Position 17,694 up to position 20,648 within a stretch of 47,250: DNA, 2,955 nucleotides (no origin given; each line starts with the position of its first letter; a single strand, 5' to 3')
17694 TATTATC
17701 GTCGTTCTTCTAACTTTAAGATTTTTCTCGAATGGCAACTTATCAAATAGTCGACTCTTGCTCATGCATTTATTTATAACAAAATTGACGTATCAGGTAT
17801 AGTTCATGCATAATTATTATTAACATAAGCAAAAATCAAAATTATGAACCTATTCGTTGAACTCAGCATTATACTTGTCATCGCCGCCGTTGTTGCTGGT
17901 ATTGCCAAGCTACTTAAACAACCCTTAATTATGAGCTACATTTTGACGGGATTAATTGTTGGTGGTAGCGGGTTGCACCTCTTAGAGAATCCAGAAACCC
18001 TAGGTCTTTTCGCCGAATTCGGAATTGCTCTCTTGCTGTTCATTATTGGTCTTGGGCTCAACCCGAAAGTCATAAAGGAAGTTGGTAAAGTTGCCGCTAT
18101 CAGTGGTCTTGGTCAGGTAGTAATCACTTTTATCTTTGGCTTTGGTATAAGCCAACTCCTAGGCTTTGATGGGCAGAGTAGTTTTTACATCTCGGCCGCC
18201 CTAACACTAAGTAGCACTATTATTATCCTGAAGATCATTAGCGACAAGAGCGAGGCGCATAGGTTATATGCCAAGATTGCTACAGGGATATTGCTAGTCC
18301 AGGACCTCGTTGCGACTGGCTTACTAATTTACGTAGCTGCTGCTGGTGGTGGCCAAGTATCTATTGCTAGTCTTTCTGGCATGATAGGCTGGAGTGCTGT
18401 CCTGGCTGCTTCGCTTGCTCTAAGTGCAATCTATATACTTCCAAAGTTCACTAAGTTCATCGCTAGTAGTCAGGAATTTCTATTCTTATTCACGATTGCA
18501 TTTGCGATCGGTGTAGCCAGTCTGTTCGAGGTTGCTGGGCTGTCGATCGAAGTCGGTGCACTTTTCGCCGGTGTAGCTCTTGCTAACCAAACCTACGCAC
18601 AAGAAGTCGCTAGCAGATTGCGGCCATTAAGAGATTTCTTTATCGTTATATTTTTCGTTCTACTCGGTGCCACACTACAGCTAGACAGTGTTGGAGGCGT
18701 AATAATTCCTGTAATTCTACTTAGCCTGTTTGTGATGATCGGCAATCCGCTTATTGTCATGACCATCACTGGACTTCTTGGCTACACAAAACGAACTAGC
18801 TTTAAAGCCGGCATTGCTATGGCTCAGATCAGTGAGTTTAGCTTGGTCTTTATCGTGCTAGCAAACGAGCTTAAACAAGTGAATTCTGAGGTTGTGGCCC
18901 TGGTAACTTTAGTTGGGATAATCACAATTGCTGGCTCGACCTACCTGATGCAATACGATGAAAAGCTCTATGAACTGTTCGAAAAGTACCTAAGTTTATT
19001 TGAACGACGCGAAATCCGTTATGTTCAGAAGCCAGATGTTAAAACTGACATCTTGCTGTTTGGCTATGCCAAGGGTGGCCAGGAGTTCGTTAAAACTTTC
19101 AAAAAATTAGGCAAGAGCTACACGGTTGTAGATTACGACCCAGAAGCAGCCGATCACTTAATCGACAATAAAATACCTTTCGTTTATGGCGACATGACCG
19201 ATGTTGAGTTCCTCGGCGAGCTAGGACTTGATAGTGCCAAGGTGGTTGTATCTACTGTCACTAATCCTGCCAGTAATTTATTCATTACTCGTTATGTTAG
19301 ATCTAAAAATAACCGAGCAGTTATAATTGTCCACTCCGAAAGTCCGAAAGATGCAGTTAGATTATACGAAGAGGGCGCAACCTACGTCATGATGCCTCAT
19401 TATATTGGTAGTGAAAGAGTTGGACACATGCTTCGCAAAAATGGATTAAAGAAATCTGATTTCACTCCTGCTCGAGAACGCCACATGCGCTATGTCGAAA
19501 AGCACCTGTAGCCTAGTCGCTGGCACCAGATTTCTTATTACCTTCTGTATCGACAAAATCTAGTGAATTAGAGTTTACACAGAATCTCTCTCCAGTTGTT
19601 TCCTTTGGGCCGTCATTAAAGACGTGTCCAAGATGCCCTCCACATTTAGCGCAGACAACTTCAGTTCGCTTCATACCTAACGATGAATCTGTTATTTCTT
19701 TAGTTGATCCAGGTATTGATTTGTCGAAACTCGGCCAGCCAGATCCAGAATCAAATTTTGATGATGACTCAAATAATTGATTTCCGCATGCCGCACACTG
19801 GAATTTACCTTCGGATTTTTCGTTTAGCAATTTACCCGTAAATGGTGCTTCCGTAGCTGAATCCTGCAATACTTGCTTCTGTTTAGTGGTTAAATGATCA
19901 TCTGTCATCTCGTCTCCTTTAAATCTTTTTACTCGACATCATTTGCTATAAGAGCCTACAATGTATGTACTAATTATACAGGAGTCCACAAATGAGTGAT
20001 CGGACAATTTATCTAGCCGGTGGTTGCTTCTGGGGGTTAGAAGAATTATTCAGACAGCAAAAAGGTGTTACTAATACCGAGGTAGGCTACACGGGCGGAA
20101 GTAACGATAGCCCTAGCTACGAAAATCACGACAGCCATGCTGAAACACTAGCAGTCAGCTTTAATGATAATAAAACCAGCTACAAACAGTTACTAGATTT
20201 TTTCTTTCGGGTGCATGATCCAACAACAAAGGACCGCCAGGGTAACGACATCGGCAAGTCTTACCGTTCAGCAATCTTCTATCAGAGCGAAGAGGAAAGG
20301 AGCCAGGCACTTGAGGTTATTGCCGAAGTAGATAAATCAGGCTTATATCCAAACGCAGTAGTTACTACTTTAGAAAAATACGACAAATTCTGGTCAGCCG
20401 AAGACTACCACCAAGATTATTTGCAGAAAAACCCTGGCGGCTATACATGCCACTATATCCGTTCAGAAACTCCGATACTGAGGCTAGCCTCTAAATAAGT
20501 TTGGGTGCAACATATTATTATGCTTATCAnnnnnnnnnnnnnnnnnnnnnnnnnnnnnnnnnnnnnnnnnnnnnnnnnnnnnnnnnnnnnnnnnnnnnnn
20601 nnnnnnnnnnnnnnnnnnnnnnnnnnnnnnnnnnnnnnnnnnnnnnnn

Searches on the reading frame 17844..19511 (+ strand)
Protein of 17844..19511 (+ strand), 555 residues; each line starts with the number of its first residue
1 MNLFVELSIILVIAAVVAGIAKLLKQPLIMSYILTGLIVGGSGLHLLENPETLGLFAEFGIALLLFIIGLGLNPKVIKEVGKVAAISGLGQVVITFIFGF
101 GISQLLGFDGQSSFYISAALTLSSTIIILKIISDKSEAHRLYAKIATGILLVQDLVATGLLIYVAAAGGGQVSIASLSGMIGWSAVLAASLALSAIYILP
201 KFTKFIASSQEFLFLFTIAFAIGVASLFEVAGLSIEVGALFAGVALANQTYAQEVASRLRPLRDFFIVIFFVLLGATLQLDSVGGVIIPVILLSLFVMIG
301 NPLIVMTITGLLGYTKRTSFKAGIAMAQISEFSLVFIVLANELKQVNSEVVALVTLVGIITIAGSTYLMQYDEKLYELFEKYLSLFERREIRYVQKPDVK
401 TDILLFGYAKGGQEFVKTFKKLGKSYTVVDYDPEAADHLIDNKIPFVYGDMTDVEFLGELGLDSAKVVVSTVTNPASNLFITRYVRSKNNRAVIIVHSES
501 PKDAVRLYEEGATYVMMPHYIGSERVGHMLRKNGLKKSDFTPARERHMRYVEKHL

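Call 32: search_protein_families(library=pfam, proteins=[window:17844-19511:+], max_evalue=0.01)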
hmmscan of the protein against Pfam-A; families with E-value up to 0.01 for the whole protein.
window:17844-19511:+ (555 aa): 2 families
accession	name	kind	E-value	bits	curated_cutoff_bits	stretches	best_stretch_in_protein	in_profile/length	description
PF00999.27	Na_H_Exchanger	-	7e-52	177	26.2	1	13-363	2-363/375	Sodium/hydrogen exchanger, transmembrane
PF02254.24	TrkA_N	-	2.4e-22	79.9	23.8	1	403-518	1-116/116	TrkA-N domain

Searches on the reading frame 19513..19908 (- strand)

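Call 32: search_protein_families(library=pfam, proteins=[window:19513-19908:-], max_evalue=0.01)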
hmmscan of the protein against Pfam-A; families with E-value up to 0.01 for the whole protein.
window:19513-19908:- (131 aa): 7 families
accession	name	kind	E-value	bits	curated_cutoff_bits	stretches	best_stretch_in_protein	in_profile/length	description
PF01641.26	SelR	-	5.1e-48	162.3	24.9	1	6-119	1-115/116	SelR domain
PF24046.1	At4g08330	-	6.8e-06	26.6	27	1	77-106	72-101/129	At4g08330 beta-tent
PF03226.21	Yippee-Mis18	-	1.4e-05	25.6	26.6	1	36-127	3-104/108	Yippee zinc-binding/DNA-binding /Mis18, centromere assembly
PF09814.14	HECT_2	-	0.00012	21.5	22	0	11-50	89-128/369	HECT-like Ubiquitin-conjugating enzyme (E2)-binding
PF11781.13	Zn_ribbon_RRN7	-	0.0031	17.5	27.1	0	32-44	18-30/32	Zinc-finger of RNA-polymerase I-specific TFIIB, Rrn7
PF13717.11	Zn_ribbon_4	-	0.0039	17.5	30.3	0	71-90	13-32/36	zinc-ribbon domain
PF08271.17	Zn_Ribbon_TF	-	0.005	16.8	29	0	80-90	16-26/43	TFIIB zinc-binding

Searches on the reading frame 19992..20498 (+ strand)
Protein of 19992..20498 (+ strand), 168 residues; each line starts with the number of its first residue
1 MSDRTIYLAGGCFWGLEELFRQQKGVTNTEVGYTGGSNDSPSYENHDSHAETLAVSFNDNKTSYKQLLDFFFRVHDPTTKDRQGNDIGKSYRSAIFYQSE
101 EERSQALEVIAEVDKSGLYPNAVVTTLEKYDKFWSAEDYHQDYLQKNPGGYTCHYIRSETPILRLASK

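Call 32: search_protein_families(library=pfam, proteins=[window:19992-20498:+], max_evalue=0.01)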
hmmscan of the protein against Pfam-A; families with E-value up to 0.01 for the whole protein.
window:19992-20498:+ (168 aa): 1 family
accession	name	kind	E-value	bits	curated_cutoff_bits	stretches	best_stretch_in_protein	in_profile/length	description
PF01625.27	PMSR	-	7.2e-58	195.6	23.7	1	5-152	1-152/153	Peptide methionine sulfoxide reductase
